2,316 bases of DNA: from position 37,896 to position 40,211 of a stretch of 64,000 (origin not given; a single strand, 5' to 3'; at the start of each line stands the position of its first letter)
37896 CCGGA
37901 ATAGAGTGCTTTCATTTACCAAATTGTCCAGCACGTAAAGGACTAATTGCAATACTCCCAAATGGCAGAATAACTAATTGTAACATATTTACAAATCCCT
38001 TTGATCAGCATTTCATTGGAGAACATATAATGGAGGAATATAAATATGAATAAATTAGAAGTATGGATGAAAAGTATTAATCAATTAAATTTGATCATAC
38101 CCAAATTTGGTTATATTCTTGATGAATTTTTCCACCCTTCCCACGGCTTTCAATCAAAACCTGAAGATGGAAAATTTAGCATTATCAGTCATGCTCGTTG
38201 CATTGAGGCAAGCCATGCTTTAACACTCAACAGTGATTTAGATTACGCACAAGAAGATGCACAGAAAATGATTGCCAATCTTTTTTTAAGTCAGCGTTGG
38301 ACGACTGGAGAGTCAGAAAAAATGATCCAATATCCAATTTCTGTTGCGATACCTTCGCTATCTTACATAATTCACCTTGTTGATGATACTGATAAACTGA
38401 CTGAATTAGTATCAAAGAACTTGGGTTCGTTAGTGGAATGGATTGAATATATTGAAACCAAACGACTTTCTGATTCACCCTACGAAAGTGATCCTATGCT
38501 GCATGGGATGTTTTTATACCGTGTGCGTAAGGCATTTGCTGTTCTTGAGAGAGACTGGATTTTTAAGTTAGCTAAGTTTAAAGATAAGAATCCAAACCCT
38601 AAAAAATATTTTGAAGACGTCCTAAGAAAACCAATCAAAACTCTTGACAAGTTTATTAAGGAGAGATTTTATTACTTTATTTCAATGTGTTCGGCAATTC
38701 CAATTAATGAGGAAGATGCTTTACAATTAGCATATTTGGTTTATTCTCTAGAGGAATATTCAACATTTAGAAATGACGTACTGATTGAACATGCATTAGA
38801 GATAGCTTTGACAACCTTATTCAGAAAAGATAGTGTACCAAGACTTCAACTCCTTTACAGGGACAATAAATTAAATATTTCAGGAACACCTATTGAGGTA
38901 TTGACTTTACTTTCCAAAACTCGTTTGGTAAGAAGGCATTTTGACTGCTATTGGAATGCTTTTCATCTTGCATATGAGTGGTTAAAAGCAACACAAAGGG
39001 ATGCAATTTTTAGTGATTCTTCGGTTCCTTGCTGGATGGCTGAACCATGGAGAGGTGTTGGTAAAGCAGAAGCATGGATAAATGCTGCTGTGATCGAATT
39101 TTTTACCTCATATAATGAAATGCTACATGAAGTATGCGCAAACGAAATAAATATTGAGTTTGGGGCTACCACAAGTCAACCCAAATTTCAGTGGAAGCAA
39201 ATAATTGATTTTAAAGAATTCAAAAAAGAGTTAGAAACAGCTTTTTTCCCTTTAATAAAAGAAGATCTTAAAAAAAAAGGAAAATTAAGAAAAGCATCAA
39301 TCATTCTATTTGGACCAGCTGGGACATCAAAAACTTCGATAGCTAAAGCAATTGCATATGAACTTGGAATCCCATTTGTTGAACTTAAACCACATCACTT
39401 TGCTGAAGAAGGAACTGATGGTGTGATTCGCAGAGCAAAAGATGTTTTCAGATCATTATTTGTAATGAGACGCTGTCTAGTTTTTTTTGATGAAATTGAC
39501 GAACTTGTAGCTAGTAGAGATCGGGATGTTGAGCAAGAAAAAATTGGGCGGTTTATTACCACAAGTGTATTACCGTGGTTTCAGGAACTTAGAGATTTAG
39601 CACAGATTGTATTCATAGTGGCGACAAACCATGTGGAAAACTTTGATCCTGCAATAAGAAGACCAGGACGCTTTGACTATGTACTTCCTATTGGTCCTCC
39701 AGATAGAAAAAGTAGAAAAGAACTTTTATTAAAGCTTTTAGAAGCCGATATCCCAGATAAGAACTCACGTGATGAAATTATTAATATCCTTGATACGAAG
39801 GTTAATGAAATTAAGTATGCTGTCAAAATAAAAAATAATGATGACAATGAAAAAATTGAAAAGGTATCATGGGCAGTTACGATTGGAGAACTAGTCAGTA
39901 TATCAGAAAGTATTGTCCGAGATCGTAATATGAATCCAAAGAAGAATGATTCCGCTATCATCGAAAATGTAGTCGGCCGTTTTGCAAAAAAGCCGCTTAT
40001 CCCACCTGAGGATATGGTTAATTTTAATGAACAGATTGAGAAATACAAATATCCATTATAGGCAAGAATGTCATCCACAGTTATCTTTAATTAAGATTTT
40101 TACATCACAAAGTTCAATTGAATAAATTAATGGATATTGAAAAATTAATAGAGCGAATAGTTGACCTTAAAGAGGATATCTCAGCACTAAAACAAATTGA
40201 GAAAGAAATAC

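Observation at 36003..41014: Low-GC four-gene operon (AAA_28 kinase-like, twitch/SPASM radical SAM, classic AAA+ ATPase with unknown N-domain, PD-(D/E)xK-like) with no match to a described system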

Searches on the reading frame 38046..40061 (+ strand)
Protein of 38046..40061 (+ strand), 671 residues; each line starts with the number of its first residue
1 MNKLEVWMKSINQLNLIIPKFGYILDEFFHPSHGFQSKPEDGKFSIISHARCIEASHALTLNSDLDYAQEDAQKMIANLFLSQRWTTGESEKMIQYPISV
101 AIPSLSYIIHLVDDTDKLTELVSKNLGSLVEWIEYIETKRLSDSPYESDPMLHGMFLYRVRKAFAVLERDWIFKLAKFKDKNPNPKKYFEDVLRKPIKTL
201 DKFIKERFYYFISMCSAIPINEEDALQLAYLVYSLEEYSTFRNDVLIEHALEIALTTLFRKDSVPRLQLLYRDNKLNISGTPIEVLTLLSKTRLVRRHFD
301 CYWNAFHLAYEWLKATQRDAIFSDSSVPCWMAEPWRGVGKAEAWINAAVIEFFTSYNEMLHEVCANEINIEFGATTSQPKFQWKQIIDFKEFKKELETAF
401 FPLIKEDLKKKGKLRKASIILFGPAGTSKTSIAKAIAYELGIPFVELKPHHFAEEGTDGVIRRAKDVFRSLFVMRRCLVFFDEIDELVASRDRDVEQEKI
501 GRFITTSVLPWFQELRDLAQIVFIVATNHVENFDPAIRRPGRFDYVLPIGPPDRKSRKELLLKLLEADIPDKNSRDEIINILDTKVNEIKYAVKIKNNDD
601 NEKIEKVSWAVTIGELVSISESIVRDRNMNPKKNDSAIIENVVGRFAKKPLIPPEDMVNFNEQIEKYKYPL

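Call 3: search_protein_families(library=pfam, proteins=[window:38046-40061:+], max_evalue=0.1)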
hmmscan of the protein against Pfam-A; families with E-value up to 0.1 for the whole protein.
window:38046-40061:+ (671 aa): 5 families
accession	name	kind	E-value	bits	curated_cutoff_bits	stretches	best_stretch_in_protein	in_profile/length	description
PF00004.35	AAA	-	2.2e-24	86.8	21.2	1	419-549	1-129/131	ATPase family associated with various cellular activities (AAA)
PF06068.19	TIP49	-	0.0028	17.3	23.8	1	407-448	41-84/347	TIP49 P-loop domain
PF00519.23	PPV_E1_C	-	0.019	14.6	26.5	1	378-437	83-140/289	Papillomavirus helicase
PF05496.18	RuvB_N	-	0.023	14.9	27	1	417-487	34-96/159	Holliday junction DNA helicase RuvB P-loop domain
PF09894.15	MJ0548_N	-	0.042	13.9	26.8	1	590-640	55-104/196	Connectase MJ0548-like, N-terminal domain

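Call 4: search_protein_families(library=padloc, proteins=[window:38046-40061:+], max_evalue=0.1)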
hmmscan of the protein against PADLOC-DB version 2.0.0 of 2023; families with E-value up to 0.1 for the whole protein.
window:38046-40061:+ (671 aa): 7 families
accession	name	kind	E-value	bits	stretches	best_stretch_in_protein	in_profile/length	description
PDLC02196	IetA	-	3.3e-20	70.8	1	405-589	111-290/374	-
PDLC04232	IetA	-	2.4e-18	64.6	1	411-566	111-260/330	-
PDLC02195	IetA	-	5.7e-15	53.5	1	406-582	127-297/395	-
PDLC04231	IetA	-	7.5e-12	43.6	1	408-545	109-240/262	-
PDLC00915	TRIP13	-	2.1e-07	28.6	1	382-566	27-225/302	TRIP13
PDLC00914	TRIP13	-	2.2e-07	28.7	1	474-591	142-257/302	TRIP13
PDLC04140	mad8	-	0.031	11.8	0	419-442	30-53/314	mads_8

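Call 5: search_protein_families(library=ncbifam, proteins=[window:38046-40061:+], max_evalue=0.1)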
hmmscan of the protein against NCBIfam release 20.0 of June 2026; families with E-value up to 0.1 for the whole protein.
window:38046-40061:+ (671 aa): 32 families (the best 25 are shown)
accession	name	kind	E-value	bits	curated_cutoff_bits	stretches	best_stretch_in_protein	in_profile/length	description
TIGR01243.1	CDC48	subfamily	3.9e-27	94.9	802.65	1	378-561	447-631/733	CDC48 family AAA ATPase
TIGR01241.2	FtsH_fam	equivalog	2.5e-20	72.8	600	1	418-561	197-341/598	ATP-dependent zinc metalloprotease FtsH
NF003069.1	PRK03992.1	subfamily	9.3e-20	71.1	500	1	375-561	122-311/379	proteasome-activating nucleotidase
TIGR01242.2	TIGR01242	subfamily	2.2e-19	69.7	500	1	376-561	106-294/362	proteasome-activating nucleotidase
NF042959.1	IteA_antiphage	equivalog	5.2e-18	65.3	510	1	405-583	114-286/367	anti-phage ATPase IteA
NF008004.0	PRK10733.1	equivalog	1.8e-17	62.6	1008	1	409-566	179-335/644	ATP-dependent zinc metalloprotease FtsH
TIGR03689.1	pup_AAA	equivalog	8.4e-16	57.7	504.75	2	477-573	291-386/512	proteasome ATPase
NF047747.1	PrtsmActNtasePan2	equivalog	9.3e-16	58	700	1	377-561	144-331/397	proteasome-activating nucleotidase Pan2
NF047748.1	PrtsmActNtasePan1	equivalog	1.7e-15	56.9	750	1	378-561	142-328/405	proteasome-activating nucleotidase Pan1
NF041006.2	cell_div_CdvC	equivalog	1.6e-12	47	650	1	375-562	94-283/370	cell division protein CdvC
NF003229.0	PRK04195.1-5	equivalog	4.5e-11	42.1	280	1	386-493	19-121/413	replication factor C large subunit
NF003226.0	PRK04195.1-1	equivalog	5.6e-07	28.9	588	1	411-530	35-161/405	replication factor C large subunit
NF003231.0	PRK04195.2-1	equivalog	1.3e-06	27.5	442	1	414-495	41-121/517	replication factor C large subunit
NF003745.1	PRK05342.1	equivalog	8.3e-05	21.6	359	1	409-455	102-148/418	ATP-dependent Clp protease ATP-binding subunit ClpX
NF003230.0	PRK04195.1-6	equivalog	0.00012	20.9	441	1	412-494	36-116/494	replication factor C large subunit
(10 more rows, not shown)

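Call 9: find_homologous_proteins(query=window:38046-40061:+, max_evalue=0.00001)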
Query window:38046-40061:+ (671 aa): 48 proteins with E <= 0.00001 among 8000 candidates.
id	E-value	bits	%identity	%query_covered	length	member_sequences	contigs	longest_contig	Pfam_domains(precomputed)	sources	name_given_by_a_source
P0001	0.0e+0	1526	100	100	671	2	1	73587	PF00004.36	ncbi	ncbi:MAG: AAA family ATPase [Candidatus Zixiibacteriota bacterium]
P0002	2.3e-206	705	49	100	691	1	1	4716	PF00004.36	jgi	jgi:hypothetical protein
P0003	3.0e-205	702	47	100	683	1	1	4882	PF00004.36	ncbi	-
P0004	2.9e-187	642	44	100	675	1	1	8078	PF00004.36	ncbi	-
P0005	1.1e-181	624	44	100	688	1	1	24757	PF00004.36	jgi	jgi:SpoVK/Ycf46/Vps4 family AAA+-type ATPase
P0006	5.7e-169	582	43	100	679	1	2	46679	PF00004.36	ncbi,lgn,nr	ncbi:MAG: AAA family ATPase [Phycisphaerales bacterium]|nr:AAA family ATPase [Phycisphaerales bacter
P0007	1.7e-160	554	41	99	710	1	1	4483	PF00004.36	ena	-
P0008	8.3e-149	515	48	77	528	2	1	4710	PF00004.36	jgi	-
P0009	3.9e-142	493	38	100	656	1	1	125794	PF00004.36,PF05496.19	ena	-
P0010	1.1e-121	425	36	100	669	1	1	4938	PF00004.36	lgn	-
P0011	6.4e-116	406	35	100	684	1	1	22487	PF00004.36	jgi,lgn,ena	-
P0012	7.9e-111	390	34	100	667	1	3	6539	PF00004.36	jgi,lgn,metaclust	metaclust:\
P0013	5.1e-109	384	34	100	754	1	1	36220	PF00004.36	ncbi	-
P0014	1.0e-41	161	32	27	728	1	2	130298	PF13173.13,PF02359.25,PF13671.13,PF00004.36,PF13401.13,PF13238.13,PF05673.20,PF07728.21,PF00931.29,PF13191.13,PF06414.19,PF07724.21,PF24883.3,PF13521.13,PF25199.2,PF09336.17,PF01057.24,PF06068.20,PF05496.19,PF17862.8,PF01695.24,PF00158.33,PF02933.24,PF23902.1,PF00005.34,PF07726.18,PF12775.14,PF02367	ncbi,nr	ncbi:MAG: CDC48 family AAA ATPase [Archaeoglobaceae archaeon]|nr:CDC48 family AAA ATPase [Archaeoglo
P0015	2.7e-37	147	30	31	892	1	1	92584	PF13173.13,PF02359.25,PF13671.13,PF00004.36,PF13401.13,PF13238.13,PF05673.20,PF07728.21,PF13191.13,PF07724.21,PF24883.3,PF13521.13,PF25199.2,PF01057.24,PF06068.20,PF05496.19,PF17862.8,PF01695.24,PF00158.33,PF00005.34,PF12775.14,PF13207.13,PF00910.29,PF01078.28,PF20720.4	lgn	-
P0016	4.4e-32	129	33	51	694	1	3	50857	PF00004.36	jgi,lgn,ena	jgi:DNA polymerase III delta prime subunit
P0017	7.5e-32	129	30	31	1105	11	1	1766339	PF13173.13,PF02359.25,PF13671.13,PF00004.36,PF13401.13,PF13238.13,PF05673.20,PF07728.21,PF00931.29,PF13191.13,PF00308.25,PF07724.21,PF24883.3,PF13521.13,PF01057.24,PF06068.20,PF01443.25,PF05496.19,PF17862.8,PF00158.33,PF00005.34,PF12775.14,PF13207.13,PF00910.29,PF01078.28,PF20720.4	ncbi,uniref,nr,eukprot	ncbi:cell division cycle ATPase, putative [Plasmodium chabaudi chabaudi]|uniref:Cell division cycle 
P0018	1.9e-30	124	29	28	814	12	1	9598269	PF13173.13,PF06745.20,PF02359.25,PF13671.13,PF00004.36,PF13401.13,PF07728.21,PF13191.13,PF07724.21,PF24883.3,PF13521.13,PF13481.13,PF09336.17,PF01057.24,PF06068.20,PF05496.19,PF17862.8,PF02933.24,PF23902.1,PF12775.14,PF13207.13,PF00910.29,PF01078.28,PF20720.4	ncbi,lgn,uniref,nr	ncbi:AAA ATPase [Fomitiporia mediterranea MF3/22]|uniref:AAA ATPase n=1 Tax=Fomitiporia mediterranea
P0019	2.7e-30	123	29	27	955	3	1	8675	PF09336.17,PF13173.13,PF06068.20,PF13671.13,PF00004.36,PF13401.13,PF13238.13,PF05496.19,PF17862.8,PF01637.25,PF07728.21,PF03215.22,PF13191.13,PF07724.21,PF00005.34,PF12775.14,PF03969.23,PF13521.13,PF13207.13,PF00910.29,PF01078.28,PF20720.4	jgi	jgi:SpoVK/Ycf46/Vps4 family AAA+-type ATPase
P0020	3.1e-30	123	32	37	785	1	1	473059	PF00004.36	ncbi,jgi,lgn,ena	jgi:hypothetical protein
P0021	3.6e-30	123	35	31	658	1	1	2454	PF00004.36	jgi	jgi:adenylate kinase family enzyme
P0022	6.8e-30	122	33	42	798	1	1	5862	PF00004.36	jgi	jgi:ATPase family associated with various cellular activities (AAA)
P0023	1.5e-29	121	35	33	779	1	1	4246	PF00004.36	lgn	-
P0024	2.0e-29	121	29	46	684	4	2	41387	PF00004.36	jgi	jgi:hypothetical protein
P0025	2.4e-27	114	30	42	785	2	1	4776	PF00004.36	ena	-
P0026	2.5e-27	114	43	23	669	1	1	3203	PF00004.36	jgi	jgi:hypothetical protein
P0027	4.2e-27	113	48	20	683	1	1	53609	PF00004.36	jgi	jgi:ATPase family associated with various cellular activities (AAA)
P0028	1.0e-26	112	36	35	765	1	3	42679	PF00004.36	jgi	jgi:hypothetical protein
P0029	7.0e-26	109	40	24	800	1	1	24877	PF00004.36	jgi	jgi:ATPase family protein associated with various cellular activities (AAA)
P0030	2.1e-25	107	37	23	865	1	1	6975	PF00004.36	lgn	-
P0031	2.3e-25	107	32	36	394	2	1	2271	PF00004.36,PF13191.13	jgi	-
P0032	4.3e-25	106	35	33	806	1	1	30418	PF00004.36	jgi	jgi:hypothetical protein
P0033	1.1e-22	98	38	22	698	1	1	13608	PF00004.36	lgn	-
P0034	1.2e-18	85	34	26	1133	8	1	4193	PF00004.36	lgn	-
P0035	2.6e-17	81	35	23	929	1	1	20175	PF00004.36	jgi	jgi:hypothetical protein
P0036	1.0e-15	75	28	28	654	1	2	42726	PF02933.24,PF13521.13,PF00004.36,PF13401.13,PF05496.19,PF17862.8,PF07728.21,PF13481.13,PF13191.13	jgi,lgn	-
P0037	1.1e-15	75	36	26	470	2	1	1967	PF14559.13,PF13173.13,PF00515.35,PF12895.14,PF00004.36,PF13428.13,PF13181.13,PF07719.24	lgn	-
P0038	5.3e-15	73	27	31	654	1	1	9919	PF13521.13,PF00004.36,PF13401.13,PF05496.19,PF17862.8,PF07728.21,PF13481.13,PF13191.13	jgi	jgi:transitional endoplasmic reticulum ATPase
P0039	3.4e-14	70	29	22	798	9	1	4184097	PF13521.13,PF00004.36,PF17862.8,PF13191.13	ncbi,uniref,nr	ncbi:AAA+-type ATPase [Podospora pseudoanserina]|uniref:AAA+-type ATPase n=1 Tax=Podospora pseudoans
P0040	1.2e-13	68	27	30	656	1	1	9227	PF13521.13,PF00004.36,PF17862.8,PF07728.21,PF13481.13,PF13191.13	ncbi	-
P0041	1.8e-13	68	34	21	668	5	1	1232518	PF21232.4,PF00004.36,PF17862.8,PF01434.25,PF07728.21,PF13191.13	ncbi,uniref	ncbi:hypothetical protein V7S43_005006 [Phytophthora oleae]|uniref:AAA+ ATPase domain-containing pro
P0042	1.1e-11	62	28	22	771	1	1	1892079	PF13521.13,PF00004.36,PF17862.8,PF13191.13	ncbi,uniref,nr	ncbi:P-loop containing nucleoside triphosphate hydrolase protein [Apiosordaria backusii]|uniref:P-lo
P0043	1.4e-10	58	28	22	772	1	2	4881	PF13521.13,PF00004.36,PF17862.8,PF13191.13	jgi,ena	-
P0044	4.0e-10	57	31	30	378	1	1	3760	PF00004.36,PF07728.21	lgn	-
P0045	7.0e-10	56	28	22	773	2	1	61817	PF13521.13,PF00004.36,PF17862.8,PF07728.21,PF25199.2,PF13191.13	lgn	-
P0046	3.2e-8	51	30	27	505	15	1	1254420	PF09336.17,PF00004.36,PF05496.19,PF17862.8,PF21126.4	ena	-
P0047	1.3e-6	45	27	22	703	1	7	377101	PF00004.36,PF13401.13,PF05496.19,PF01434.25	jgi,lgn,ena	-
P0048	2.5e-6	44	26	32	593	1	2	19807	PF00004.36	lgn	-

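Call 10: search_solved_structures(query=window:38046-40061:+, max_evalue=0.01)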
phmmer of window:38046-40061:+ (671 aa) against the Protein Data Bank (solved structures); distinct sequences matched with E-value up to 0.01: 290 (the best 60 are shown).
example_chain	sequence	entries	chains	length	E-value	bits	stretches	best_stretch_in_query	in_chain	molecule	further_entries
5vc7_A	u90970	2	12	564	2.4e-46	161.5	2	409-562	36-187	VCP-like ATPase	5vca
5g4g_A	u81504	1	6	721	5.1e-46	160.5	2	409-562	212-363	VCP-LIKE ATPASE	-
5g4f_A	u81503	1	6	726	5.2e-46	160.4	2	409-562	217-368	VCP-LIKE ATPASE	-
7wd3_A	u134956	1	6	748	4.4e-41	144.1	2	377-565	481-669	ATPase family gene 2 protein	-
7nku_A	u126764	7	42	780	5e-41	144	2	377-565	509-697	ATPase family gene 2 protein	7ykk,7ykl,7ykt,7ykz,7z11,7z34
7wbb_A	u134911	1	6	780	3.3e-40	141.2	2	377-565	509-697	AFG2 isoform 1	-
8rhn_K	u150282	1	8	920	9.1e-40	139.8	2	378-577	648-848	ATPase family gene 2 protein homolog A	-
9lgo_A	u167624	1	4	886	5.3e-39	137.3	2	378-577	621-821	ATPase family gene 2 protein homolog A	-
9bji_A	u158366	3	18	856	1.3e-38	135.9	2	377-561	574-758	Nuclear valosin-containing protein-like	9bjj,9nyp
7t3i_A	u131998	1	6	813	7.7e-37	130.1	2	378-569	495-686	Rix7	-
7swl_A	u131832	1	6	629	8.3e-37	130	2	378-569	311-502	Rix7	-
6mat_A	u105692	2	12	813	2e-36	128.7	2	378-569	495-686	Rix7 mutant | Rix7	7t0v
7wub_D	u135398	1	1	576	5.7e-36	127.2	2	377-563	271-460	Transitional endoplasmic reticulum ATPase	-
7wub_C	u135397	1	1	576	5.8e-36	127.2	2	377-563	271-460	Transitional endoplasmic reticulum ATPase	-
6mck_A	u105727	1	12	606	7.1e-36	126.9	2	377-563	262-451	Transitional endoplasmic reticulum ATPase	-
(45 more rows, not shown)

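Call 12: find_encoding_contigs(protein=P0006, flank=10000, max_places=2)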
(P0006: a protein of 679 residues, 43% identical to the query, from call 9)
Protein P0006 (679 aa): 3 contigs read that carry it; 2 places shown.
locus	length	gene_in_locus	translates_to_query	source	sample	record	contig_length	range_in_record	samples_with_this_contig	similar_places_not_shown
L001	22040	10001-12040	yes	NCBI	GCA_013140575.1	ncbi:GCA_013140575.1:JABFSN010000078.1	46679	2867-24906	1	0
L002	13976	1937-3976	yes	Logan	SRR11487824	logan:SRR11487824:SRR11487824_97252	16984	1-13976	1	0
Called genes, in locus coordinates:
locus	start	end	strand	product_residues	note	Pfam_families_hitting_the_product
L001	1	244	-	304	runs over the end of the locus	PF01544:CorA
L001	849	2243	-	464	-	-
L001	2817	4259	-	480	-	PF00206:Lyase_1, PF10397:ADSL_C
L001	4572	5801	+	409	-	PF22352:K319L-like_PKD (weak), PF00160:Pro_isomerase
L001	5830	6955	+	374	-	PF03462:PCRF, PF00472:RF-1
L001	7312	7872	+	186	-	-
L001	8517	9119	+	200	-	PF13521:AAA_28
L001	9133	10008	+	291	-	PF04055:Radical_SAM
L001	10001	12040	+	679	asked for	PF00004:AAA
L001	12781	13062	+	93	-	-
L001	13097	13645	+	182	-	PF11149:DUF2924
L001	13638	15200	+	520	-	PF00239:Resolvase, PF07508:Recombinase, PF13408:Zn_ribbon_recom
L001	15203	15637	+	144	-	-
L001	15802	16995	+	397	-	-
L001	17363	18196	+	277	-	-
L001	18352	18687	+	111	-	-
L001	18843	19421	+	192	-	-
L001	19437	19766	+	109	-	-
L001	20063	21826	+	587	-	PF13481:AAA_25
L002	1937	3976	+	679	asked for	PF00004:AAA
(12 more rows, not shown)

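Call 13: find_encoding_contigs(protein=P0009, flank=10000, max_places=2)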
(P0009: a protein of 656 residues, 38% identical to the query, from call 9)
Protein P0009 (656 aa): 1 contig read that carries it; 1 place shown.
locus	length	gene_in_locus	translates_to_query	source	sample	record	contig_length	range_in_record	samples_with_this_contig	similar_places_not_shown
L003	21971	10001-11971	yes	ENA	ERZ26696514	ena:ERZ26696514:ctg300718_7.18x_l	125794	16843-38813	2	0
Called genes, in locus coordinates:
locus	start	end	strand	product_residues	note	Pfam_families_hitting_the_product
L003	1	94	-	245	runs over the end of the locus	PF02463:SMC_N (weak), PF00005:ABC_tran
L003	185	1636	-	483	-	PF25917:BSH_RND, PF25973:BSH_CzcB (weak), PF25885:HH_EMRA (faint), PF25876:HH_MFP_RND, PF25990:Beta-barrel_YknX, PF25989:YknX_C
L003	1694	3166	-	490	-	PF02321:OEP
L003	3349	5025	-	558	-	PF00884:Sulfatase, PF16347:SGSH_C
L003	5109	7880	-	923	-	PF00675:Peptidase_M16, PF05193:Peptidase_M16_C, PF00675:Peptidase_M16, PF05193:Peptidase_M16_C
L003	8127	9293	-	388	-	PF00144:Beta-lactamase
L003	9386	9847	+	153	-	PF04978:MST (faint), PF05163:DinB, PF12867:DinB_2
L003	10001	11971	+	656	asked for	PF05496:RuvB_N (faint), PF00004:AAA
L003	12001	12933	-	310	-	-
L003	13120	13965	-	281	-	PF00294:PfkB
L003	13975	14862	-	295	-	PF04055:Radical_SAM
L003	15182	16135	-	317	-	PF13676:TIR_2, PF00072:Response_reg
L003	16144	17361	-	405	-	PF04616:Glyco_hydro_43 (weak)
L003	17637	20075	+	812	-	PF12704:MacB_PCD, PF02687:FtsX, PF12704:MacB_PCD, PF02687:FtsX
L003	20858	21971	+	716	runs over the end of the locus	PF00324:AA_permease, PF13520:AA_permease_2, PF00359:PTS_EIIA_2, PF02080:TrkA_C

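Call 14: find_encoding_contigs(protein=P0013, flank=10000, max_places=2)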
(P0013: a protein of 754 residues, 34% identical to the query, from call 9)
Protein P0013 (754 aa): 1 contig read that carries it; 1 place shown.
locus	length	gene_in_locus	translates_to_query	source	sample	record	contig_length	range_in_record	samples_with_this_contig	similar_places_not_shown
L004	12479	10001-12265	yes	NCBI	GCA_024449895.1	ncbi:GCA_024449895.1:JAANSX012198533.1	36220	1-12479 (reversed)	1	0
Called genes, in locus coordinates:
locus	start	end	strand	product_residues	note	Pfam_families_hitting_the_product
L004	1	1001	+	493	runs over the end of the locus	PF00515:TPR_1 (faint), PF07719:TPR_2 (faint), PF13176:TPR_7 (faint), PF13181:TPR_8 (faint), PF13374:TPR_10 (faint), PF13428:TPR_14 (faint), PF17874:TPR_MalT, PF13424:TPR_12, +2 more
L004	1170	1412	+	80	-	-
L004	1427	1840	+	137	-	-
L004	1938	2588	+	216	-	-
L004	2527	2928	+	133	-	PF00899:ThiF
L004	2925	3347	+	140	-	PF00899:ThiF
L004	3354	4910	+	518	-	-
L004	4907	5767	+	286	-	PF13814:Replic_Relax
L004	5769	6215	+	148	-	PF12773:DZR (faint)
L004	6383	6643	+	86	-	-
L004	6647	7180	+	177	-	-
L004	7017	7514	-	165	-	-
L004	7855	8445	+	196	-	PF00929:RNase_T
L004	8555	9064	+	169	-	-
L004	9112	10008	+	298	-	PF04055:Radical_SAM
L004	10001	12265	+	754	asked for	PF00004:AAA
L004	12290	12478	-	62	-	?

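Call 15: find_encoding_contigs(protein=P0005, flank=10000, max_places=2)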
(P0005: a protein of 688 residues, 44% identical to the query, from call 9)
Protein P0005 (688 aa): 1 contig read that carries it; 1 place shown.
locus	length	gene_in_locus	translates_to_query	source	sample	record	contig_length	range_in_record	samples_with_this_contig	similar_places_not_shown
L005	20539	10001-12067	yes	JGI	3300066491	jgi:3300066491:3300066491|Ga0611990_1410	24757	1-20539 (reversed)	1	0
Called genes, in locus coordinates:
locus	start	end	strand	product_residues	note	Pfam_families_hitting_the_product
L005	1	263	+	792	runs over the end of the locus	PF00924:MS_channel_2nd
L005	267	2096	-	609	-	PF02743:dCache_1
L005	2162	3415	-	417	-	-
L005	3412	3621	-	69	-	-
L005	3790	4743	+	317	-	PF05598:DUF772, PF01609:DDE_Tnp_1 (weak)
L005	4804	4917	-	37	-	-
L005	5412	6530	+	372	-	PF00497:SBP_bac_3, PF10613:Lig_chan-Glu_bd, PF00520:Ion_trans, PF00060:Lig_chan, PF07885:Ion_trans_2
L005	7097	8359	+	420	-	PF00589:Phage_integrase (faint)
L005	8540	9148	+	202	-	PF13521:AAA_28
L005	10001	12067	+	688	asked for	PF00004:AAA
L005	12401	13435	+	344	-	PF13384:HTH_23, PF13518:HTH_28, PF13551:HTH_29, PF13565:HTH_32, PF13592:HTH_33 (weak), PF13358:DDE_3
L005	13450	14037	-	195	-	PF00702:Hydrolase, PF13419:HAD_2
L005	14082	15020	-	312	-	PF03477:ATP-cone (weak), PF13671:AAA_33 (weak)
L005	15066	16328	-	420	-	PF00437:T2SSE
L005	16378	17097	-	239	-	PF00484:Pro_CA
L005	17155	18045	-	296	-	PF01435:Peptidase_M48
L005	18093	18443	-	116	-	PF02482:Ribosomal_S30AE (weak)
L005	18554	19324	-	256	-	PF00582:Usp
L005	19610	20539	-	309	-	?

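Call 17: find_encoding_contigs(protein=P0011, flank=10000, max_places=2)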
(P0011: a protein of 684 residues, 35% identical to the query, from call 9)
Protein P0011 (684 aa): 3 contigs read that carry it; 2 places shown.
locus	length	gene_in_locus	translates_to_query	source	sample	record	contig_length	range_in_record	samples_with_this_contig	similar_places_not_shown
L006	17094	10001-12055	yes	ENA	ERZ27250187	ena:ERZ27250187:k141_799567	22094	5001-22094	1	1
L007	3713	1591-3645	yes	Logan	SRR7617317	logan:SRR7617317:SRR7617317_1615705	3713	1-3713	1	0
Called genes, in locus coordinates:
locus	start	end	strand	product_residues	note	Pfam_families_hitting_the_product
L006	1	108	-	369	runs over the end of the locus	PF13546:DDE_5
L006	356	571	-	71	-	-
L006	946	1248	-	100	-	-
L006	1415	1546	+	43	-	-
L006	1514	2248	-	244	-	-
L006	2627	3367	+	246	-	-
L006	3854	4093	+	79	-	-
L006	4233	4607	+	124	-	-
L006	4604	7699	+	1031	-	PF00656:Peptidase_C14, PF00270:DEAD, PF00271:Helicase_C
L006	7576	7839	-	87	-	-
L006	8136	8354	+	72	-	PF12728:HTH_17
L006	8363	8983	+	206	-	PF13521:AAA_28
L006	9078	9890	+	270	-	PF04055:Radical_SAM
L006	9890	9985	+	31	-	-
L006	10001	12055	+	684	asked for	PF00004:AAA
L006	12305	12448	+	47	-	-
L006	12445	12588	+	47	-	-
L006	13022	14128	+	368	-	PF00027:cNMP_binding, PF00211:Guanylate_cyc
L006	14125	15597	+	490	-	PF00211:Guanylate_cyc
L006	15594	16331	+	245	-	PF20298:E2-ntca, PF20272:E2-Crich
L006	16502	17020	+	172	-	-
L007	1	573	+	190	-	?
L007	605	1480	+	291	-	PF04055:Radical_SAM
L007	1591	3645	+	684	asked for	PF00004:AAA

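Call 18: find_encoding_contigs(protein=P0004, flank=10000, max_places=1)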
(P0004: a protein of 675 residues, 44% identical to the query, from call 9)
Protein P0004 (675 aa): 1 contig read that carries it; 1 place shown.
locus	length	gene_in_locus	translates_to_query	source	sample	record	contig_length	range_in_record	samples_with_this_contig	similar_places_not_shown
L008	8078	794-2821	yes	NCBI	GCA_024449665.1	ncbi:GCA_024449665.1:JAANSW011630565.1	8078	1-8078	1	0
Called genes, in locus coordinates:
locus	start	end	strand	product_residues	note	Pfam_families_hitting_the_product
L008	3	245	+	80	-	?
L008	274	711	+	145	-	PF14690:Zn_ribbon_ISL3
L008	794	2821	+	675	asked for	PF00004:AAA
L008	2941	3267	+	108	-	-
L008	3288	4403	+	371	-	PF04055:Radical_SAM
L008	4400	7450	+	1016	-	PF13588:HSDR_N_2 (weak), PF02985:HEAT (faint), PF13646:HEAT_2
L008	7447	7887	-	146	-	-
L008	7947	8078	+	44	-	?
